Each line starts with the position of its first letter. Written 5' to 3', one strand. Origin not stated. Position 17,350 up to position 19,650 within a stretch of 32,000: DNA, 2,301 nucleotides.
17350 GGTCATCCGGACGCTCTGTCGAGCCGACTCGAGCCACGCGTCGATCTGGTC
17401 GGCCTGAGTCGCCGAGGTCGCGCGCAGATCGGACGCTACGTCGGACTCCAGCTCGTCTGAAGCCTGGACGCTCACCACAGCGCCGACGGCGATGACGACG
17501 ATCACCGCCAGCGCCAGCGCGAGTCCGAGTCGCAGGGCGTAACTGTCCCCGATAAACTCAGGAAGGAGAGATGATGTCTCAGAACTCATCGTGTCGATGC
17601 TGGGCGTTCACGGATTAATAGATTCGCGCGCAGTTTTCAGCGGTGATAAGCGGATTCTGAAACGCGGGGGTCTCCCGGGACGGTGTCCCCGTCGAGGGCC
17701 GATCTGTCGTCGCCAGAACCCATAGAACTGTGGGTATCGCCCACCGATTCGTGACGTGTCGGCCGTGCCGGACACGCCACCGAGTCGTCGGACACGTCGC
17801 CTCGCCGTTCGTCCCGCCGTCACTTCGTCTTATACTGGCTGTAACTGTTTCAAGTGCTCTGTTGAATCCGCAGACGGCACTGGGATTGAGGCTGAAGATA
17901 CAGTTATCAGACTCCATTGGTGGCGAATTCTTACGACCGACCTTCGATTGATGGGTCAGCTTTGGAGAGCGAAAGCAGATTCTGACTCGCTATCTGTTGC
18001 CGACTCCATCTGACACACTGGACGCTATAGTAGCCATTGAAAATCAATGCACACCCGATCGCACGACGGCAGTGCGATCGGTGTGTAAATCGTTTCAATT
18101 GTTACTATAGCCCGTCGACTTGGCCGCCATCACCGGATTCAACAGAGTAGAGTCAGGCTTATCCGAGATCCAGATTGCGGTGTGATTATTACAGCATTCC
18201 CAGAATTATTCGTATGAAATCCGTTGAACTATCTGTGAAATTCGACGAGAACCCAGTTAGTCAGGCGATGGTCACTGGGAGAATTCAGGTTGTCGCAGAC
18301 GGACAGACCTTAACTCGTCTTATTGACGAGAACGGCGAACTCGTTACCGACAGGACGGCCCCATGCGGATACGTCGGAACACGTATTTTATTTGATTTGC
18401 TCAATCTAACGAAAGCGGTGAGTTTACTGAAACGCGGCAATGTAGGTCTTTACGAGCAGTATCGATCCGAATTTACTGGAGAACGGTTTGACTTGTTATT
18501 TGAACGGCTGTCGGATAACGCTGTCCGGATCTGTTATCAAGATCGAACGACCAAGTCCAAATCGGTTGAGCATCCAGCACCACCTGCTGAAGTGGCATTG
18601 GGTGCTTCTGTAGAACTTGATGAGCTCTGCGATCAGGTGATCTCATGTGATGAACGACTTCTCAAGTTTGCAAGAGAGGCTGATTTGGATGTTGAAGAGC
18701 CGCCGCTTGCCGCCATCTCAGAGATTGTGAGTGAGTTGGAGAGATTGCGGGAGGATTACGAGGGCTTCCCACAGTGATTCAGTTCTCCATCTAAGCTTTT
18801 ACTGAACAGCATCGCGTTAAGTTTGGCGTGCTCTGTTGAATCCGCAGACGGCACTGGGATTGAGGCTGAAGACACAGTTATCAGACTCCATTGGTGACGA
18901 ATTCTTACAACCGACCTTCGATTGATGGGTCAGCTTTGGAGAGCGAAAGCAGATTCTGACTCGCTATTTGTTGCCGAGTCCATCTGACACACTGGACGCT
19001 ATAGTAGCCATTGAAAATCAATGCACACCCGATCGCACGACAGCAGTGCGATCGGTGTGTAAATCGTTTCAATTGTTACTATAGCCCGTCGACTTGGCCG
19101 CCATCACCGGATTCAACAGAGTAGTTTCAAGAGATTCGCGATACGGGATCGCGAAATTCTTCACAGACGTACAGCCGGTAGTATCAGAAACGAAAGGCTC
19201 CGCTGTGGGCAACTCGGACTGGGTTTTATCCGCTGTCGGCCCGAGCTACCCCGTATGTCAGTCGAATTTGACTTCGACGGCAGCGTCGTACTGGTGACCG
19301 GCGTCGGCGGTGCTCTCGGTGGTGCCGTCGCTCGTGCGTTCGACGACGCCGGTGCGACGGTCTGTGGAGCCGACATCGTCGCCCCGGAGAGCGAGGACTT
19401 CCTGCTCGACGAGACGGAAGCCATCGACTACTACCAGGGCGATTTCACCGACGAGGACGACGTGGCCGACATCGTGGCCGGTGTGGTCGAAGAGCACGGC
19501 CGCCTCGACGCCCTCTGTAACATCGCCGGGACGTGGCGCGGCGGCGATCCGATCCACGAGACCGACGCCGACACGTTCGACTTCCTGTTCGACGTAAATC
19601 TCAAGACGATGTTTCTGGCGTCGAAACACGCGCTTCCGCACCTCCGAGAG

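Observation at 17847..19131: Two-MITE composite transposon with an 8-bp target-site duplication, carrying one foreign ORF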

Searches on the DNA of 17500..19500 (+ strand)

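Call 6: search_dna_similar(query=window:17847-19131:+, collection=plasmids, mode=distant, max_rows=40)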
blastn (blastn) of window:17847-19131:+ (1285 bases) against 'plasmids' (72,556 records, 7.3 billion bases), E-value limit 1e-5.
Records with a match: 53; places in all: 189; records where one place covers at least 80% of the query: 0.
Best place of each record, by identity: 95-99% 2; 90-95% 8; 80-90% 30; 60-80% 13.
By first word of the organism name: Haloarcula 9; Natrinema 9; Natronorubrum 5; Halomontanus 5; Halomicrobium 4; Natribaculum 4; Haloterrigena 3; Halostella 3; Natronococcus 2; Natrialba 2; and 6 more.
By predicted mobility (MOB-suite, as given by PLSDB): non-mobilizable 53.
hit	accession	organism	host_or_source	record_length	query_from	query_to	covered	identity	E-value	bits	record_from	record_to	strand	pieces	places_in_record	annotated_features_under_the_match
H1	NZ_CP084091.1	Halomicrobium urmianum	cell culture,salt lake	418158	8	1154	27%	75.4%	7e-23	228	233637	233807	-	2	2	none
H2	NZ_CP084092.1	Halomicrobium urmianum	cell culture,salt lake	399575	9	1135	24%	72.7%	1e-13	169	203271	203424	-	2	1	none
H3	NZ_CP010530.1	Haloarcula sp. CBA1115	monoisolate,Solar salt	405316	165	1242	16%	89.9%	6e-30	275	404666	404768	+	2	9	none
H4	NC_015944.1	Haloarcula hispanica ATCC 33960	-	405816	165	1242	16%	88.9%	3e-28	266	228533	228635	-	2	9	none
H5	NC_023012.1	Haloarcula hispanica N601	-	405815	165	1242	16%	88.9%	3e-28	266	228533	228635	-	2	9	none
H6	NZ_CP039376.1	Halomicrobium mukohataei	-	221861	178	1240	14%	98.3%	8e-35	309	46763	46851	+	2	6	none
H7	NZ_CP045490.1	Natronorubrum aibiense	single cell,Xinjiang Aibi Salt Lake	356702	171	1242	15%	87.4%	2e-24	239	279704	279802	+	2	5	none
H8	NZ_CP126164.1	Haloarcula pelagica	cell culture,sediment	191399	176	1239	14%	95.0%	1e-31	286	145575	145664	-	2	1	none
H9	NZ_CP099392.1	Natronococcus sp. CG52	cell culture,salt lake sediment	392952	178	1238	13%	94.2%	9e-9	270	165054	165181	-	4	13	none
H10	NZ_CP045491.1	Natronorubrum aibiense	single cell,Xinjiang Aibi Salt Lake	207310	175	1239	14%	88.5%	6e-24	235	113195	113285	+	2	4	none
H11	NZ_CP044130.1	Halomicrobium sp. LC1Hm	-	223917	180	1239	13%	93.6%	9e-28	262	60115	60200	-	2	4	none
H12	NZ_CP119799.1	Halomontanus rarus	cell culture,sediment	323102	178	1237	15%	82.3%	6e-17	192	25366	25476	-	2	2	none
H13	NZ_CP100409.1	Haloarcula marina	cell culture,sediment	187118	178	1238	14%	92.0%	1e-25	252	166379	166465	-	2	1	none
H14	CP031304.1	Natrinema thermotolerans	Cell culture,Korean salt-fermented food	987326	177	1240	14%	88.3%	2e-23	231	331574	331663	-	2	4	hypothetical protein (x2)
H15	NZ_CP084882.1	Natrinema zhouii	pure culture,Salt mine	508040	178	1239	14%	90.3%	5e-25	242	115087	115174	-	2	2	none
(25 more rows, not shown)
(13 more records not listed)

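Call 8: search_rna_families(source=window, start=17500, end=19500, threshold=evalue, max_evalue=1, show_alignments=3)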
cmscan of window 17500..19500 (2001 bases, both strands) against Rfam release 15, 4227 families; matches with E-value up to 1: 3.
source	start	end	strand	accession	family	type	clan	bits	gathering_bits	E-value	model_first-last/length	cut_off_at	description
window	17842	17911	-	RF02218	ZNRD1-AS1_1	Gene; lncRNA;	-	23.3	50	0.055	1-68/68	no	ZNRD1 antisense RNA 1 conserved region 1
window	18997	19026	+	RF02051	STnc450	Gene; sRNA;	-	19.9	37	0.33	1-57/57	no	Enterobacterial sRNA STnc450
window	18023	18052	+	RF02051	STnc450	Gene; sRNA;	-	19.9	37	0.33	1-57/57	no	Enterobacterial sRNA STnc450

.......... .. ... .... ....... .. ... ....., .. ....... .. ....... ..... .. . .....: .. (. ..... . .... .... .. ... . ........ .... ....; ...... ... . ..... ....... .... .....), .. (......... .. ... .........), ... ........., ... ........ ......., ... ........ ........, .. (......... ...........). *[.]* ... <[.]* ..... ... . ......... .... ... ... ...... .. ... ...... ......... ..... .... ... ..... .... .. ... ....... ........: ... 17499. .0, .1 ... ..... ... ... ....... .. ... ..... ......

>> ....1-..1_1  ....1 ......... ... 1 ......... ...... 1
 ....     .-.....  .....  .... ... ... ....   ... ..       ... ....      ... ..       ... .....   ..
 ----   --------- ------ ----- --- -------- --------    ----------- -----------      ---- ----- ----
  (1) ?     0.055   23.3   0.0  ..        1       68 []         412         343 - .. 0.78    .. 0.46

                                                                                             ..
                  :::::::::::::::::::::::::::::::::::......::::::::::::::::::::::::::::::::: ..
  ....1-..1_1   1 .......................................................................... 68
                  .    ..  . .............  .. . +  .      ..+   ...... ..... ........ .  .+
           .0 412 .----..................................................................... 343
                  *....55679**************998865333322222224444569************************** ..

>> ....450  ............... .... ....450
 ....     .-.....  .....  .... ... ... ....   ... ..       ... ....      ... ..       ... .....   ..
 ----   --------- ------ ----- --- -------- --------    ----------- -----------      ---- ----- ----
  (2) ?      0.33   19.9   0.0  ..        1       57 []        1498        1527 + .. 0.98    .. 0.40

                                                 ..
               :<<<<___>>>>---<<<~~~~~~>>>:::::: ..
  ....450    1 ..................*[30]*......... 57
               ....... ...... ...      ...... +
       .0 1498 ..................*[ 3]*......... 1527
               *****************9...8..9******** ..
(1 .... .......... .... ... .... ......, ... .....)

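Call 10: get_annotated_region(hit=H6, flank=3000)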
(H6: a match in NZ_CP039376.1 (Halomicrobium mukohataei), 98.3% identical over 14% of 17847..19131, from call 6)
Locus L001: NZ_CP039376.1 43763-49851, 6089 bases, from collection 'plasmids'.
description: Halomicrobium mukohataei strain JP60 plasmid unnamed1, complete sequence
organism: Halomicrobium mukohataei (NCBI taxid 57705)
taxonomy: Archaea; Euryarchaeota; Halobacteria; Halobacteriales; Haloarculaceae; Halomicrobium; Halomicrobium mukohataei
host: -; source: -; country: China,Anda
typing (MOB-suite, as given by PLSDB): non-mobilizable
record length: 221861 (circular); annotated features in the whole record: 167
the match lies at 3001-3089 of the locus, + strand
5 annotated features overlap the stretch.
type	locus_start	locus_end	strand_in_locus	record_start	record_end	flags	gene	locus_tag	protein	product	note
CDS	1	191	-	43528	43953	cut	-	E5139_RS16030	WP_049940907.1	hypothetical protein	-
CDS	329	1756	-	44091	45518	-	sufB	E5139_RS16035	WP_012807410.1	Fe-S cluster assembly protein SufB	GO:0016226 - iron-sulfur cluster assembly [Evidence IEA]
CDS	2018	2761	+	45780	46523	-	-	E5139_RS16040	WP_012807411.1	helix-turn-helix domain-containing protein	-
CDS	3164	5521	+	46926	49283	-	-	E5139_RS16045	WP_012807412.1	cation-translocating P-type ATPase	-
CDS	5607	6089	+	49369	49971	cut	sod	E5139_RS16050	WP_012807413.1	superoxide dismutase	-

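Call 11: get_annotated_region(hit=H1, flank=3000)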
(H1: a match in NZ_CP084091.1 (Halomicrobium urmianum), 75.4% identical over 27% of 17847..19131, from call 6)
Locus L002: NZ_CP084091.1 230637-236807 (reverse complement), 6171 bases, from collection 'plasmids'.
description: Halomicrobium urmianum strain IBRC-M: 10911 plasmid unnamed1, complete sequence
organism: Halomicrobium urmianum (NCBI taxid 1586233)
taxonomy: Archaea; Euryarchaeota; Halobacteria; Halobacteriales; Haloarculaceae; Halomicrobium; Halomicrobium urmianum
host: -; source: cell culture,salt lake; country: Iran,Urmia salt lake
typing (MOB-suite, as given by PLSDB): non-mobilizable; mating-pair formation MPF_T
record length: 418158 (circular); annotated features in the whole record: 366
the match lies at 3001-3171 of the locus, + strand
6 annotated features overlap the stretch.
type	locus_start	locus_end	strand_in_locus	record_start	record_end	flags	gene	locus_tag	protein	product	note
CDS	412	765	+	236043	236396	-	-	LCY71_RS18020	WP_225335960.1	hypothetical protein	-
CDS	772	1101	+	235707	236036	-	-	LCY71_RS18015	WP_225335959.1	hypothetical protein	-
CDS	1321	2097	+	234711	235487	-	-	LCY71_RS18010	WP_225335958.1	transposase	GO:0006313 - DNA transposition [Evidence IEA]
CDS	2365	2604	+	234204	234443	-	-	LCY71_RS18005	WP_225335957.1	AbrB/MazE/SpoVT family DNA-binding domain-containing protein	-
CDS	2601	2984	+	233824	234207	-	-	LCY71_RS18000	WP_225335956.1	PIN domain-containing protein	-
CDS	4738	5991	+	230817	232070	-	-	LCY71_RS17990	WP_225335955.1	orc1/cdc6 family replication initiation protein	-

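Call 12: get_annotated_region(hit=H3, flank=3000)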
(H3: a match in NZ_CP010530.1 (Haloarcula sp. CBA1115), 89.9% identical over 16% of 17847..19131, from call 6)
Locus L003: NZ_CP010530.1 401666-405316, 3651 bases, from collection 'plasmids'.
description: Haloarcula sp. CBA1115 plasmid unnamed1, complete sequence
organism: Haloarcula sp. CBA1115 (NCBI taxid 1592728)
taxonomy: Archaea; Euryarchaeota; Halobacteria; Halobacteriales; Haloarculaceae; Haloarcula; Haloarcula sp. CBA1115
host: -; source: monoisolate,Solar salt; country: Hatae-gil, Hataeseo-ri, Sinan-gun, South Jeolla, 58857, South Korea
typing (MOB-suite, as given by PLSDB): non-mobilizable
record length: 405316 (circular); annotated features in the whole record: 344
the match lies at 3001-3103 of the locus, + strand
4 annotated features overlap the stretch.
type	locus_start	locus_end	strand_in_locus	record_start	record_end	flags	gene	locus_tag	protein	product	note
CDS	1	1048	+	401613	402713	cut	-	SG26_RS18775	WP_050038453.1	carbon-nitrogen hydrolase family protein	-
CDS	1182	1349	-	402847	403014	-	-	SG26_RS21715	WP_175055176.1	hypothetical protein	-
CDS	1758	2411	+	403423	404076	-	-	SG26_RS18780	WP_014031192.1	helix-turn-helix domain-containing protein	-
CDS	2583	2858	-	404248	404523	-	-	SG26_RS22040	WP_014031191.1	hypothetical protein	-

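Call 59: search_dna_similar(query=window:18024-18111:+, collection=plasmids, mode=distant, max_rows=60, max_evalue=0.001)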
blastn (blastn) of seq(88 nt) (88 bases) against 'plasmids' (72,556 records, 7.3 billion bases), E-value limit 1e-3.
Records with a match: 59; places in all: 223; records where one place covers at least 80% of the query: 57.
Best place of each record, by identity: 95-99% 5; 90-95% 11; 80-90% 26; 60-80% 17.
By first word of the organism name: Natrinema 10; Haloarcula 9; Natronorubrum 5; Halomontanus 5; Haloferax 5; Haloterrigena 4; Natribaculum 4; Halostella 3; Halomicrobium 2; Natronococcus 2; and 7 more.
By predicted mobility (MOB-suite, as given by PLSDB): non-mobilizable 59.
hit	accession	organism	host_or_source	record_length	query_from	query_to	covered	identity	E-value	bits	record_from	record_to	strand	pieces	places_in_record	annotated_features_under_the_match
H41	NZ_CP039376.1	Halomicrobium mukohataei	-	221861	1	88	100%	98.9%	1e-35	155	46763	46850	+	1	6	none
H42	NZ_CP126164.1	Haloarcula pelagica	cell culture,sediment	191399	2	88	99%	96.6%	2e-32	144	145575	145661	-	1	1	none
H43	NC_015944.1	Haloarcula hispanica ATCC 33960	-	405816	1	87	99%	95.4%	3e-31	140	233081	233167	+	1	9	none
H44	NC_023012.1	Haloarcula hispanica N601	-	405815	1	87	99%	95.4%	3e-31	140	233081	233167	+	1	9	none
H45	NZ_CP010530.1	Haloarcula sp. CBA1115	monoisolate,Solar salt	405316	2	88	99%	95.4%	3e-31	140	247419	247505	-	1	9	none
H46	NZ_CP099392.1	Natronococcus sp. CG52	cell culture,salt lake sediment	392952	1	87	99%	94.3%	4e-10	137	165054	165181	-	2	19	none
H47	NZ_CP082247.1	Natrinema sp. SYSU A 869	cell culture,salt lake sediment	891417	2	86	97%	94.1%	1e-28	132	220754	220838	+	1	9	none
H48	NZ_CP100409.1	Haloarcula marina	cell culture,sediment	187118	1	87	99%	92.0%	6e-27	126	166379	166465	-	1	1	none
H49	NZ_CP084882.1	Natrinema zhouii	pure culture,Salt mine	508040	1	88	100%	90.9%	2e-26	123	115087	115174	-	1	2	none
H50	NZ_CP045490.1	Natronorubrum aibiense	single cell,Xinjiang Aibi Salt Lake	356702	1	88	100%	90.9%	2e-26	123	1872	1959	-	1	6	none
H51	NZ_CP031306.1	Natronorubrum bangense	Cell culture,The Bange salt-alkaline ...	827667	2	87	98%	93.0%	5e-28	129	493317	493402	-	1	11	hypothetical protein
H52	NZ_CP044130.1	Halomicrobium sp. LC1Hm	-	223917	3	88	98%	93.0%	5e-28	129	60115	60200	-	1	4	none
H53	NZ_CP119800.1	Halomontanus rarus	cell culture,sediment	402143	1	87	99%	90.8%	7e-26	122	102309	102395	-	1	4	none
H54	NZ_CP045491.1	Natronorubrum aibiense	single cell,Xinjiang Aibi Salt Lake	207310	4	88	97%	91.8%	7e-26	123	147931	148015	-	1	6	none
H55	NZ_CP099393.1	Natronococcus sp. CG52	cell culture,salt lake sediment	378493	1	87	99%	89.4%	3e-11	127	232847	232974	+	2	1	C-terminal binding protein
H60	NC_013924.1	Natrialba magadii ATCC 43099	-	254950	1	87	99%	87.4%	2e-21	108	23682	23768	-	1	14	none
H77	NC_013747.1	Haloterrigena turkmenica DSM 5511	-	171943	3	88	98%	81.4%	2e-14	84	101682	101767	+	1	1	none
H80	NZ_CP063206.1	Haloferax gibbonsii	cultured ...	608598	2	87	98%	78.2%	2e-8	65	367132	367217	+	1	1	none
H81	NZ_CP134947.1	Halobellus sp. DFY28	cell culture,sediment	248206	1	86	98%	78.2%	2e-8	65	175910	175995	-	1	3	none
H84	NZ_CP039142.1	Haloferax mediterranei ATCC 33500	Cell culture,Spain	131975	1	87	99%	75.0%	3e-5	54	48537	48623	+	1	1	none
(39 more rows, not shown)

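Call 61: get_annotated_region(hit=H46, flank=1500)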
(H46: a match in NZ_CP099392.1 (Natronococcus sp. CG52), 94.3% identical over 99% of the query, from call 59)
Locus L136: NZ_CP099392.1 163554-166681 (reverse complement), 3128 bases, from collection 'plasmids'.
description: Natronococcus sp. CG52 plasmid unnamed1, complete sequence
organism: Natronococcus sp. CG52 (NCBI taxid 2951804)
taxonomy: Archaea; Euryarchaeota; Halobacteria; Halobacteriales; Natrialbaceae; Natronococcus; Natronococcus sp. CG52
host: -; source: cell culture,salt lake sediment; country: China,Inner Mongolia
typing (MOB-suite, as given by PLSDB): non-mobilizable
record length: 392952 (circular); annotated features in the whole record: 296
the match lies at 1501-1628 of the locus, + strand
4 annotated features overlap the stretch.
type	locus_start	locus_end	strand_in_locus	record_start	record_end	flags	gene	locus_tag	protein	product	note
CDS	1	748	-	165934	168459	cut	-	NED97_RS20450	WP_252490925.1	PQQ-dependent sugar dehydrogenase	-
CDS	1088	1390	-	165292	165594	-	-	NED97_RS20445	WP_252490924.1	DDE-type integrase/transposase/recombinase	-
CDS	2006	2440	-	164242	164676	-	-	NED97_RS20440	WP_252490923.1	universal stress protein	-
CDS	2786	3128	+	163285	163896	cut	-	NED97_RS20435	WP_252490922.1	hypothetical protein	-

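Call 62: get_annotated_region(hit=H60, flank=1500)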
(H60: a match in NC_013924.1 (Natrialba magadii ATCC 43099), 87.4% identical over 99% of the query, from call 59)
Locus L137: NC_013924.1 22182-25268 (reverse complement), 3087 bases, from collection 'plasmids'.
description: Natrialba magadii ATCC 43099 plasmid pNMAG02, complete sequence
organism: Natrialba magadii ATCC 43099 (NCBI taxid 547559)
taxonomy: Archaea; Euryarchaeota; Halobacteria; Halobacteriales; Natrialbaceae; Natrialba; Natrialba magadii; Natrialba magadii ATCC 43099
host: -; source: -; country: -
typing (MOB-suite, as given by PLSDB): non-mobilizable
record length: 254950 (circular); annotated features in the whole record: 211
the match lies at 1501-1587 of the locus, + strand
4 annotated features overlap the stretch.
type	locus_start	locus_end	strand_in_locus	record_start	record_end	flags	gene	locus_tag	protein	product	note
CDS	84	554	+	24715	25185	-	-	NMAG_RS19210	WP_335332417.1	winged helix-turn-helix transcriptional regulator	-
CDS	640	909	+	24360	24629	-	-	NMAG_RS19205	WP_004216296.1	AbrB/MazE/SpoVT family DNA-binding domain-containing protein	-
CDS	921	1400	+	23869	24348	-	-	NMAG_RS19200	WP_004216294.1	PIN domain-containing protein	-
CDS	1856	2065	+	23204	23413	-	-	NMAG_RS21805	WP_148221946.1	hypothetical protein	-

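Call 72: get_annotated_region(hit=H42, flank=1200)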
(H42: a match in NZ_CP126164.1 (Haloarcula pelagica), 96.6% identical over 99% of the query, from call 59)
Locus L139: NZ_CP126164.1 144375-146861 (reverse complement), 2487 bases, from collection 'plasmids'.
description: Haloarcula pelagica strain YJ-61-S plasmid unnamed3, complete sequence
organism: Haloarcula pelagica (NCBI taxid 3033389)
taxonomy: Archaea; Euryarchaeota; Halobacteria; Halobacteriales; Haloarculaceae; Haloarcula; Haloarcula pelagica
host: -; source: cell culture,sediment; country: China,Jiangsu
typing (MOB-suite, as given by PLSDB): non-mobilizable
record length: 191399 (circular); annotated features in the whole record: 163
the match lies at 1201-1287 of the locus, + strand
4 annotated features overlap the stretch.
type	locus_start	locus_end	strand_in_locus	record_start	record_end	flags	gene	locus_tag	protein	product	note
CDS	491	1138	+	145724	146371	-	-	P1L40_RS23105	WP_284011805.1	bacterio-opsin activator domain-containing protein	-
CDS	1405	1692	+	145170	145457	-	-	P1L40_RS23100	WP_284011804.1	transcriptional regulator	-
CDS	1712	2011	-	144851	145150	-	-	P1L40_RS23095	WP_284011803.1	HalOD1 output domain-containing protein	-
CDS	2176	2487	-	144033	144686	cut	-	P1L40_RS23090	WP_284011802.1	helix-turn-helix domain-containing protein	-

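Call 73: get_annotated_region(hit=H47, flank=1200)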
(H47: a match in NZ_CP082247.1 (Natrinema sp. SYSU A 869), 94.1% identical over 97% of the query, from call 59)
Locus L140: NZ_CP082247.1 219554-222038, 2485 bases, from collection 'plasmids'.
description: Natrinema sp. SYSU A 869 plasmid unnamed1, complete sequence
organism: Natrinema sp. SYSU A 869 (NCBI taxid 2871694)
taxonomy: Archaea; Euryarchaeota; Halobacteria; Halobacteriales; Natrialbaceae; Natrinema; Natrinema sp. SYSU A 869
host: -; source: cell culture,salt lake sediment; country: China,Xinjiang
typing (MOB-suite, as given by PLSDB): non-mobilizable
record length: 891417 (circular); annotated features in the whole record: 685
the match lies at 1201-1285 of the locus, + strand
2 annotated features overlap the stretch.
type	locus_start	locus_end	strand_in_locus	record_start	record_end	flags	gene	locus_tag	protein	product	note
CDS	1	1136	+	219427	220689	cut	-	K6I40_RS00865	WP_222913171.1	Nramp family divalent metal transporter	GO:0055085 - transmembrane transport [Evidence IEA]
CDS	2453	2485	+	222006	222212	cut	-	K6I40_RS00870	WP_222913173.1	hypothetical protein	-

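Call 74: get_annotated_region(hit=H50, flank=1200)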
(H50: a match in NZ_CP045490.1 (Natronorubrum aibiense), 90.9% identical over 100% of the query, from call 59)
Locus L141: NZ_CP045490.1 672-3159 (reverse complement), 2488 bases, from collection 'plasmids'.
description: Natronorubrum aibiense strain 7-3 plasmid unnamed2
organism: Natronorubrum aibiense (NCBI taxid 348826)
taxonomy: Archaea; Euryarchaeota; Halobacteria; Halobacteriales; Natrialbaceae; Natronorubrum; Natronorubrum aibiense
host: -; source: single cell,Xinjiang Aibi Salt Lake; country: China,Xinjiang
typing (MOB-suite, as given by PLSDB): non-mobilizable
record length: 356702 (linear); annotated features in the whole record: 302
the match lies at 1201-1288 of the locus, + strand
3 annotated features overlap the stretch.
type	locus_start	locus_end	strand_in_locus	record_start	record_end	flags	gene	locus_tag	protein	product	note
CDS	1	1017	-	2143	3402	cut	-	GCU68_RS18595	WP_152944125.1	RNA-guided endonuclease TnpB family protein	-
CDS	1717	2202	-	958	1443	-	-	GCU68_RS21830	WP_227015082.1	hypothetical protein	-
CDS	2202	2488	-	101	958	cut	-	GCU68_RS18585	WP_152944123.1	ParA family protein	-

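Call 75: get_annotated_region(hit=H53, flank=1200)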
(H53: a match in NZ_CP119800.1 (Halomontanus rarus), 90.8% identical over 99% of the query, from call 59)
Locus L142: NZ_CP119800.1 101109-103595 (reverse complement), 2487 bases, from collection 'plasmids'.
description: Halomontanus rarus strain TS33 plasmid unnamed4, complete sequence
organism: Halomontanus rarus (NCBI taxid 3034020)
taxonomy: Archaea; Euryarchaeota; Halobacteria; Halobacteriales; Natrialbaceae; Halomontanus; Halomontanus rarus
host: -; source: cell culture,sediment; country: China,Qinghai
typing (MOB-suite, as given by PLSDB): non-mobilizable
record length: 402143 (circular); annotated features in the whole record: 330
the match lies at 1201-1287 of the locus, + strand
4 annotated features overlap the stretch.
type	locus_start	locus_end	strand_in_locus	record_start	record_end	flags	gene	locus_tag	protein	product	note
CDS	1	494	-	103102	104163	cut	-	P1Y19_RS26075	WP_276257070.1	succinylglutamate desuccinylase/aspartoacylase family protein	-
CDS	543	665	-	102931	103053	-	-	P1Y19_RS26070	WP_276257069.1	hypothetical protein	-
CDS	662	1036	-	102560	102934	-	-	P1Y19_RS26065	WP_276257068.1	hypothetical protein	-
CDS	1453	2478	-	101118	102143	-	-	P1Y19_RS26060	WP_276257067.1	DUF1616 domain-containing protein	-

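Call 76: get_annotated_region(hit=H80, flank=1200)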
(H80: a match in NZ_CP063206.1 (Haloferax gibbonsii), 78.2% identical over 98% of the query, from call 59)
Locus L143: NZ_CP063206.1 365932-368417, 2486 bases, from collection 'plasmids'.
description: Haloferax gibbonsii strain LR2-5 plasmid pHGLR1, complete sequence
organism: Haloferax gibbonsii (NCBI taxid 35746)
taxonomy: Archaea; Euryarchaeota; Halobacteria; Halobacteriales; Haloferacaceae; Haloferax; Haloferax gibbonsii
host: -; source: cultured organism,water(purple)/sediment(white); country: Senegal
typing (MOB-suite, as given by PLSDB): non-mobilizable; mating-pair formation MPF_T
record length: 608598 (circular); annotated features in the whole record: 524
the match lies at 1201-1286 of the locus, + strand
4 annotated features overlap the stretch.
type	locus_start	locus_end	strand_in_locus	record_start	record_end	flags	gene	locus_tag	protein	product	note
CDS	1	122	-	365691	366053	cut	-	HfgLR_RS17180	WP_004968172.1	MarR family transcriptional regulator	-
CDS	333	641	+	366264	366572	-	-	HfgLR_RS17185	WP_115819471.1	ribbon-helix-helix protein, CopG family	GO:0006355 - regulation of DNA-templated transcription [Evidence IEA]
CDS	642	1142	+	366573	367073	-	-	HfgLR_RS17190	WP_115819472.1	PIN domain-containing protein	-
CDS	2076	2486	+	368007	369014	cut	-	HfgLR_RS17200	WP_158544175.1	DUF1616 domain-containing protein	-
